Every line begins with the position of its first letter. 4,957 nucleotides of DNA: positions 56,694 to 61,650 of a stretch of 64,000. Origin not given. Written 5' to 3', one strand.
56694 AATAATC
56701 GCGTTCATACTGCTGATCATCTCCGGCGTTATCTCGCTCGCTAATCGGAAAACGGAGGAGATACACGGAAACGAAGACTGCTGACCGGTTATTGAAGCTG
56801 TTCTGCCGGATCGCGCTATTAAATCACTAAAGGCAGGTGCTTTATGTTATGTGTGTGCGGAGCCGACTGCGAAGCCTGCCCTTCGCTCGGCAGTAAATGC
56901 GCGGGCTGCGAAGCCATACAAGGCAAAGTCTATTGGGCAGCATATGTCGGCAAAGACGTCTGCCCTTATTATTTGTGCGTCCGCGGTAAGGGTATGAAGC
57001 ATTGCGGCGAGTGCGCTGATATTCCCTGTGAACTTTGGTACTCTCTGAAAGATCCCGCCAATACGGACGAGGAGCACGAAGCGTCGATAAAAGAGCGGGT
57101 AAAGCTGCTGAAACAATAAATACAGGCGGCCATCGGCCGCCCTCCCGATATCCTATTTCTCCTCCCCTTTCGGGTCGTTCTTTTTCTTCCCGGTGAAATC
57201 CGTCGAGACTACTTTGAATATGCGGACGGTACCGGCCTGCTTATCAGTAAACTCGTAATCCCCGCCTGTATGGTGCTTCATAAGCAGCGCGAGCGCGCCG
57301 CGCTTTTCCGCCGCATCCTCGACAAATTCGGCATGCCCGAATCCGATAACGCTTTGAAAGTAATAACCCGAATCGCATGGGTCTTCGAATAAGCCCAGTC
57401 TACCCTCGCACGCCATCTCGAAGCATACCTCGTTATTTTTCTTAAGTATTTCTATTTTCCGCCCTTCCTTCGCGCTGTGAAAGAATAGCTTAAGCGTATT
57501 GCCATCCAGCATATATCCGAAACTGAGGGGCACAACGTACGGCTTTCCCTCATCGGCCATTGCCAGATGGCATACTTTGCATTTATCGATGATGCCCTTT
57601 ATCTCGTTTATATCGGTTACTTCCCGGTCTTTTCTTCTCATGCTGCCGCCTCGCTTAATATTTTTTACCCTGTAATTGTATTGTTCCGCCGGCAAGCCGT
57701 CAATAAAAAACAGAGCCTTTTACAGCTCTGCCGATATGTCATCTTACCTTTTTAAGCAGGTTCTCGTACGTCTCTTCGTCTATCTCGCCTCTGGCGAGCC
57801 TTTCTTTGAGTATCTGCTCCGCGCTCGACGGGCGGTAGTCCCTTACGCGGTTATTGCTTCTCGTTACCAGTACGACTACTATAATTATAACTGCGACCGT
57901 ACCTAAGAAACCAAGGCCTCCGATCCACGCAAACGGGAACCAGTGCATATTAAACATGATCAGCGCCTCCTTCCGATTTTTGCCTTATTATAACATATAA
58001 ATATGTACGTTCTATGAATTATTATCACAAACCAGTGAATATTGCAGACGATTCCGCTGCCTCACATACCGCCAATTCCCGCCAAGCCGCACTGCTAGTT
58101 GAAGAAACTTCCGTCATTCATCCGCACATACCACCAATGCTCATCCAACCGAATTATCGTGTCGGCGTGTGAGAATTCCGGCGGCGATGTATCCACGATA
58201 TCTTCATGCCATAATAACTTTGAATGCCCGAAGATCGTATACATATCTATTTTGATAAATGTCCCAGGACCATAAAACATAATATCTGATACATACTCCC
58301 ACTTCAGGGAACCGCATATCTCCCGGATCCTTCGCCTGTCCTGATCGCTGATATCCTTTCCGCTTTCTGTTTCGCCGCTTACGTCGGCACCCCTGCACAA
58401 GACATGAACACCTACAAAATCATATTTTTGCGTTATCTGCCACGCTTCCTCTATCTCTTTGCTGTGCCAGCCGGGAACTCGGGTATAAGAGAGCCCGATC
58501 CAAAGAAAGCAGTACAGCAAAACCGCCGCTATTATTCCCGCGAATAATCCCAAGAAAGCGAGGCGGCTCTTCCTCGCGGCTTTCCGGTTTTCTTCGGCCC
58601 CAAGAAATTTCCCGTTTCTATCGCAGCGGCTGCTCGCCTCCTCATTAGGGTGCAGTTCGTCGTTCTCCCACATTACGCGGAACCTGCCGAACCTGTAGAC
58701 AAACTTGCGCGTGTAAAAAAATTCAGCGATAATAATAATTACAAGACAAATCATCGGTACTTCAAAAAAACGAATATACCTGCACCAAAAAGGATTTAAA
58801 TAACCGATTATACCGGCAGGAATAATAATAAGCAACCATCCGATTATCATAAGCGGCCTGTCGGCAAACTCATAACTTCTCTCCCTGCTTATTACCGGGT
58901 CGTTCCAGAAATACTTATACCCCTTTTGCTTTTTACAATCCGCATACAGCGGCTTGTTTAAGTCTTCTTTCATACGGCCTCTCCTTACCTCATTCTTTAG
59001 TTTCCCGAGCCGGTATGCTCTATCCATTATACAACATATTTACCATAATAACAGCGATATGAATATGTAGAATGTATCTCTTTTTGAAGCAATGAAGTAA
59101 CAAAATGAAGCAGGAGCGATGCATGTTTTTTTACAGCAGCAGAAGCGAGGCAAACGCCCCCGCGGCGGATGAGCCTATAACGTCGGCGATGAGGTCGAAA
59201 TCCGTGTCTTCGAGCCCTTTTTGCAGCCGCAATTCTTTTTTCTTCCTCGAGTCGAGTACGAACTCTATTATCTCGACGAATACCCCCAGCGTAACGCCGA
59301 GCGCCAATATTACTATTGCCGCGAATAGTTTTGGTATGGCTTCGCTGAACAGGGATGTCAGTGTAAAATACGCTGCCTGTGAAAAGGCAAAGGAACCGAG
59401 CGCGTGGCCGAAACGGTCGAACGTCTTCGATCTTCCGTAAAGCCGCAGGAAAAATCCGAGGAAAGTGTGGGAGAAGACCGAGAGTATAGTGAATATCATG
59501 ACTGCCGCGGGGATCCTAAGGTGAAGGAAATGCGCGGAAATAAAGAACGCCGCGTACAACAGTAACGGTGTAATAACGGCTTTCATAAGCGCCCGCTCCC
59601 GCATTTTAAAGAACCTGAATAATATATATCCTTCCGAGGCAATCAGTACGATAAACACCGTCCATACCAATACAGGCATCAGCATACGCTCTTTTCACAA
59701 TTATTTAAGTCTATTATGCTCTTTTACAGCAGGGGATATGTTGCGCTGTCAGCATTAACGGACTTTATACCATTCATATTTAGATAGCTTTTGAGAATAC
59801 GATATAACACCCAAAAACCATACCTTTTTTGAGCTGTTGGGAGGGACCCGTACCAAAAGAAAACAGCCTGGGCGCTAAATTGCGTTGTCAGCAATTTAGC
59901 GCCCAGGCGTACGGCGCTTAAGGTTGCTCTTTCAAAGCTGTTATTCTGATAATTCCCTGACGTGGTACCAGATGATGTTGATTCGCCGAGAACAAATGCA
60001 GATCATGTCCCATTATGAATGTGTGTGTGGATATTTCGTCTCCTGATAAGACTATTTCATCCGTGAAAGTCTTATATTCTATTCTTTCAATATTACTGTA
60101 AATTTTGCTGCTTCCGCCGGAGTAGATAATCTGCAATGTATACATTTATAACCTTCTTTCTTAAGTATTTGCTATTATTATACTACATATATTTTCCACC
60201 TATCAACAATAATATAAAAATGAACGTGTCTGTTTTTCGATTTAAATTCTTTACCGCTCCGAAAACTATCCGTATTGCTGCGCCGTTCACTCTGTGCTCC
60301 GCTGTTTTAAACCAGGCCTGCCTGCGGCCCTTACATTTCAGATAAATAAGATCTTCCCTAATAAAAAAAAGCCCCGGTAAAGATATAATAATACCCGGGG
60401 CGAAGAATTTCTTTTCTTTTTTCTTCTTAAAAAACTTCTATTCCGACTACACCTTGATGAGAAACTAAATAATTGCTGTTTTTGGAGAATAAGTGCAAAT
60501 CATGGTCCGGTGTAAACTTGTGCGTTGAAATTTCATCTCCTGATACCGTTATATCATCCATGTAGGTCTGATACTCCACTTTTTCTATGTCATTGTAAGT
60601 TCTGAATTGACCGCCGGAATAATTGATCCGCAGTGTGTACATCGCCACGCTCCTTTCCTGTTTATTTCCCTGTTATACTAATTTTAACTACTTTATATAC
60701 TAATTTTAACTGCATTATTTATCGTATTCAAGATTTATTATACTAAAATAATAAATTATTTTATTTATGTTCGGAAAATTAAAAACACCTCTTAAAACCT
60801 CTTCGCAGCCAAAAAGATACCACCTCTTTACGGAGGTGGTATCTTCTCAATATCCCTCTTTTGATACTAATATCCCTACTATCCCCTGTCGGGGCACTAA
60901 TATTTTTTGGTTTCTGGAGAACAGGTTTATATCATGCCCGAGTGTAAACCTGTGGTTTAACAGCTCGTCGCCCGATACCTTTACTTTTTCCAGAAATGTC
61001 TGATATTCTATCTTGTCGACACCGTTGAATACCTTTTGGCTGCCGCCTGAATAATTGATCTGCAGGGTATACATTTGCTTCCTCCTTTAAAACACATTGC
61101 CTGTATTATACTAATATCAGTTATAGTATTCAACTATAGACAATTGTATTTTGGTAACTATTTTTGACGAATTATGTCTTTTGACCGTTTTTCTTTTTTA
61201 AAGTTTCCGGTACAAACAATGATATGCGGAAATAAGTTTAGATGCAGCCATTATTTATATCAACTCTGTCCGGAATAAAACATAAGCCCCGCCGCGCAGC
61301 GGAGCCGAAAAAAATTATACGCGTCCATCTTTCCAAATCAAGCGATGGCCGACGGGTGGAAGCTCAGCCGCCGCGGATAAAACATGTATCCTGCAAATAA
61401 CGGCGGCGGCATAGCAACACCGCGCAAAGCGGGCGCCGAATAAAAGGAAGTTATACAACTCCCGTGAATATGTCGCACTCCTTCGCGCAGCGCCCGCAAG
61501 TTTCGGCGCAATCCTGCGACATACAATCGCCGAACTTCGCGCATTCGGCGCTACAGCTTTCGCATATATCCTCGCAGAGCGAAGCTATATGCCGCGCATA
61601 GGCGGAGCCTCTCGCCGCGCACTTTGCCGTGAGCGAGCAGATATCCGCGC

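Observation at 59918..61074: Three tandem, independently transcribed ~75-aa ORFan paralogues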

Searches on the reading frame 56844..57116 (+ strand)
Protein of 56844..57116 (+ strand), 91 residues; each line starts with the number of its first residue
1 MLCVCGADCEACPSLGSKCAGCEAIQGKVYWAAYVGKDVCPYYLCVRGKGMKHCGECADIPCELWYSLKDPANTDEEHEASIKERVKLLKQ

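Call 27: search_protein_families(library=pfam, proteins=[window:56844-57116:+], max_evalue=0.01)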
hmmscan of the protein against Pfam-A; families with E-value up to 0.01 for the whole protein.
window:56844-57116:+ (91 aa): 1 family
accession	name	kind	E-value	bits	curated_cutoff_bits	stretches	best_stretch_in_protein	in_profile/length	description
PF12675.12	DUF3795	-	4.2e-09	37.2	22.6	1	1-65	1-81/83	Protein of unknown function (DUF3795)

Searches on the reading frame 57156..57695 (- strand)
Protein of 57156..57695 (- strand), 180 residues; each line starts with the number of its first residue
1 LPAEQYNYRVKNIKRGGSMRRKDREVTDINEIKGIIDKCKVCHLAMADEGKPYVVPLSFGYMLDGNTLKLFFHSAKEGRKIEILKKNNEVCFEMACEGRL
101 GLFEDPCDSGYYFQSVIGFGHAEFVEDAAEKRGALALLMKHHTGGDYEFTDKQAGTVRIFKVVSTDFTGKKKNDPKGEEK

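Call 27: search_protein_families(library=pfam, proteins=[window:57156-57695:-], max_evalue=0.01)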
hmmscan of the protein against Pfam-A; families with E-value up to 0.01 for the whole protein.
window:57156-57695:- (180 aa): 3 families
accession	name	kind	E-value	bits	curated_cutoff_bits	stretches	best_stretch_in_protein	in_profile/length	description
PF12900.13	Pyridox_ox_2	-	1e-19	71.4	27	1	30-170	3-139/140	Pyridoxamine 5'-phosphate oxidase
PF01243.27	PNPOx_N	-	1.2e-08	35.8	28.1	1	31-162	4-111/120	Pyridoxamine 5'-phosphate oxidase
PF04299.18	FMN_bind_2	-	0.00028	21.1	22.4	0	22-91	5-75/168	Putative FMN-binding domain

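Call 99: search_protein_families(library=padloc, proteins=[window:57156-57695:-], max_evalue=0.01)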
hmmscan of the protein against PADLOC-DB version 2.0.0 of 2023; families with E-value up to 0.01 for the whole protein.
window:57156-57695:- (180 aa): 0 families

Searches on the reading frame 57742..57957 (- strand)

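Call 27: search_protein_families(library=pfam, proteins=[window:57742-57957:-], max_evalue=0.01)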
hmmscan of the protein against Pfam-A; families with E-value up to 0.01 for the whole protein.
window:57742-57957:- (72 aa): 1 family
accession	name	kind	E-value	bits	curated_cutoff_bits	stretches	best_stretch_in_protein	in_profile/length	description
PF09851.14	SHOCT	-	3.8e-07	30.1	27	1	46-71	2-27/28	Short C-terminal domain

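Call 99: search_protein_families(library=padloc, proteins=[window:57742-57957:-], max_evalue=0.01)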
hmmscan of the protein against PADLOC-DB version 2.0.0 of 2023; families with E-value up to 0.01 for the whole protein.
window:57742-57957:- (72 aa): 0 families

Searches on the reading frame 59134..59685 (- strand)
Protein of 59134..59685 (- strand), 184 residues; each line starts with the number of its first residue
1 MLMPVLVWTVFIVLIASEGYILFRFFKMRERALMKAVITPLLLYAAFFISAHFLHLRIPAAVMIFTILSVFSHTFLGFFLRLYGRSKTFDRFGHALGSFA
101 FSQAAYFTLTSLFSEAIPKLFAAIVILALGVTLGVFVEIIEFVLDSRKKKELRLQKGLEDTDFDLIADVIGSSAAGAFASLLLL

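Call 27: search_protein_families(library=pfam, proteins=[window:59134-59685:-], max_evalue=0.01)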
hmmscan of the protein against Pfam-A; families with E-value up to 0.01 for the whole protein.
window:59134-59685:- (184 aa): 1 family
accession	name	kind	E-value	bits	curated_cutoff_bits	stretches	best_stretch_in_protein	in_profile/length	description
PF05552.17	MS_channel_1st_1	-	0.0006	20.1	22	1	110-137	7-34/50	Mechanosensitive ion channel, conserved TM helix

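Call 99: search_protein_families(library=padloc, proteins=[window:59134-59685:-], max_evalue=0.01)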
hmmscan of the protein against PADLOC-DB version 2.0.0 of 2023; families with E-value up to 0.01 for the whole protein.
window:59134-59685:- (184 aa): 0 families

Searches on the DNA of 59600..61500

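Call 95: search_rna_families(source=window, start=59600, end=61500, threshold=evalue, max_evalue=1)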
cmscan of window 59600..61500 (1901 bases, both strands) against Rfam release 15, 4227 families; matches with E-value up to 1: 5.
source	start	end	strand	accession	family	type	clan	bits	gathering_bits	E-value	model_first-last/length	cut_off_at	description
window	60364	60438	-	RF04315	manA-II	Cis-reg;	-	24.2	100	0.24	1-147/147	no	manA_II ncRNA motif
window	59861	59912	+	RF03403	mir-5366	Gene; miRNA;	-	23.5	73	0.056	1-71/71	no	mir-5366 microRNA precursor family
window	60448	60514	+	RF01189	sn1502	Gene; snRNA; snoRNA; CD-box;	-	21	60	0.28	1-87/87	no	Small nucleolar RNA sn1502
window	60363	60442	-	RF00021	Spot_42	Gene; sRNA;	-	20.5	80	0.56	1-115/115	no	Spot 42 RNA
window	59842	59942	-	RF01702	Cyano-2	Gene; sRNA;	-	15.3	40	0.61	1-204/204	no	Cyano-2 RNA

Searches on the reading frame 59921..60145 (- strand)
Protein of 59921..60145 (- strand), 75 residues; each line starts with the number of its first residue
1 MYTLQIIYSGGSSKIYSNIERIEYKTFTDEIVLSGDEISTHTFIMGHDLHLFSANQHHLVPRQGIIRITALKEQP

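Call 4: search_protein_families(library=pfam, proteins=[window:59921-60145:-], max_evalue=10)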
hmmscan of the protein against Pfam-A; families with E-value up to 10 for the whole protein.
window:59921-60145:- (75 aa): 1 family
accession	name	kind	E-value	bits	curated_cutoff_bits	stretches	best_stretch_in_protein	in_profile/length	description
PF01227.27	GTP_cyclohydroI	-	0.048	13.5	27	1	37-69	53-85/179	GTP cyclohydrolase I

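Call 7: search_protein_families(library=ncbifam, proteins=[window:59921-60145:-], max_evalue=10)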
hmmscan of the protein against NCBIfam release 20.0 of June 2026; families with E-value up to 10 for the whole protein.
window:59921-60145:- (75 aa): 5 families
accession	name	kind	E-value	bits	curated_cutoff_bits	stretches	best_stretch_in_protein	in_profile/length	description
TIGR00063.1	folE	equivalog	0.0048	16.4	181.6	1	31-69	47-85/180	GTP cyclohydrolase I FolE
NF006825.1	PRK09347.1-2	subfamily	0.015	14.8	174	1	37-69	53-85/179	GTP cyclohydrolase I FolE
NF006826.0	PRK09347.1-3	subfamily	0.028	13.9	162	1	31-69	54-92/189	GTP cyclohydrolase I FolE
NF006824.0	PRK09347.1-1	equivalog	0.038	13.4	202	1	22-69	77-123/219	GTP cyclohydrolase I FolE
NF003670.0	PRK05293.1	equivalog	0.082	11.8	470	1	7-40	98-131/382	glucose-1-phosphate adenylyltransferase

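Call 8: search_protein_families(library=phrogs, proteins=[window:59921-60145:-], max_evalue=10)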
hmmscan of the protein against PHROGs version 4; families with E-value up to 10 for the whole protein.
window:59921-60145:- (75 aa): 0 families

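Call 9: search_protein_families(library=padloc, proteins=[window:59921-60145:-], max_evalue=10)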
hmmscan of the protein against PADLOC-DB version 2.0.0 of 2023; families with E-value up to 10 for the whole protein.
window:59921-60145:- (75 aa): 0 families

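Call 55: find_homologous_proteins(query=window:59921-60145:-, max_evalue=0.001)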
Query window:59921-60145:- (75 aa): 2 proteins with E <= 0.001 among 2 candidates.
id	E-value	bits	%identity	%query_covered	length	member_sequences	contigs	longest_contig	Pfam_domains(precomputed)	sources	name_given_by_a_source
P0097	2.7e-42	159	100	100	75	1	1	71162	-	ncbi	-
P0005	1.7e-22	97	64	97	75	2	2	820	-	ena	-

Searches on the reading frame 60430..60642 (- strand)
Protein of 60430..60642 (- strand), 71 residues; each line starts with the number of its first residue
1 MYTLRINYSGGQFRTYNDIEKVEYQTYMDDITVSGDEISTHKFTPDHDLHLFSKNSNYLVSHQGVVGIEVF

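Call 4: search_protein_families(library=pfam, proteins=[window:60430-60642:-], max_evalue=10)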
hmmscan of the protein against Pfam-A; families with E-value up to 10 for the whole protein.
window:60430-60642:- (71 aa): 1 family
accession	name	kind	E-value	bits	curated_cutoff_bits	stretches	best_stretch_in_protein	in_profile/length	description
PF00078.32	RVT_1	-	0.064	13.4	29.6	1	13-42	141-167/205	Reverse transcriptase (RNA-dependent DNA polymerase)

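Call 7: search_protein_families(library=ncbifam, proteins=[window:60430-60642:-], max_evalue=10)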
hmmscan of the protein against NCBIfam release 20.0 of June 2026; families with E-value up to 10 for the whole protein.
window:60430-60642:- (71 aa): 0 families

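Call 8: search_protein_families(library=phrogs, proteins=[window:60430-60642:-], max_evalue=10)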
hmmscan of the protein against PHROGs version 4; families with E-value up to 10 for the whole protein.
window:60430-60642:- (71 aa): 1 family
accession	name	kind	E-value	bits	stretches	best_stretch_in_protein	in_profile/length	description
phrog_2825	-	DNA, RNA and nucleotide metabolism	0.038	14.1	1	20-50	186-211/336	polymerase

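Call 9: search_protein_families(library=padloc, proteins=[window:60430-60642:-], max_evalue=10)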
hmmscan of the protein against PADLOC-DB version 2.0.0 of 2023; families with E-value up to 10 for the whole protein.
window:60430-60642:- (71 aa): 7 families
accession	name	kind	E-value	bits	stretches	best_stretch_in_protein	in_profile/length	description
PDLC02952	RT_VI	-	0.0016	15.7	1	20-46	170-195/279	-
PDLC02943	RT_III-A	-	0.006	13.5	1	17-41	185-209/322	-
PDLC01607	RT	-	0.015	13.5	1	16-42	99-125/161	"CAS-I,CAS-II,CAS-III,CAS-IV,CAS-V,CAS-VI; acquisition_associated"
PDLC02942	RT_III-A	-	0.022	11.9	1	14-41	202-228/341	-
PDLC02948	RT_IX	-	0.032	11.3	1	15-46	203-234/317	-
PDLC03740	RT_outgroup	-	0.038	11.2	1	17-44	277-304/407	retron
PDLC02949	RT_other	-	0.071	10.3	1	20-44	343-367/481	-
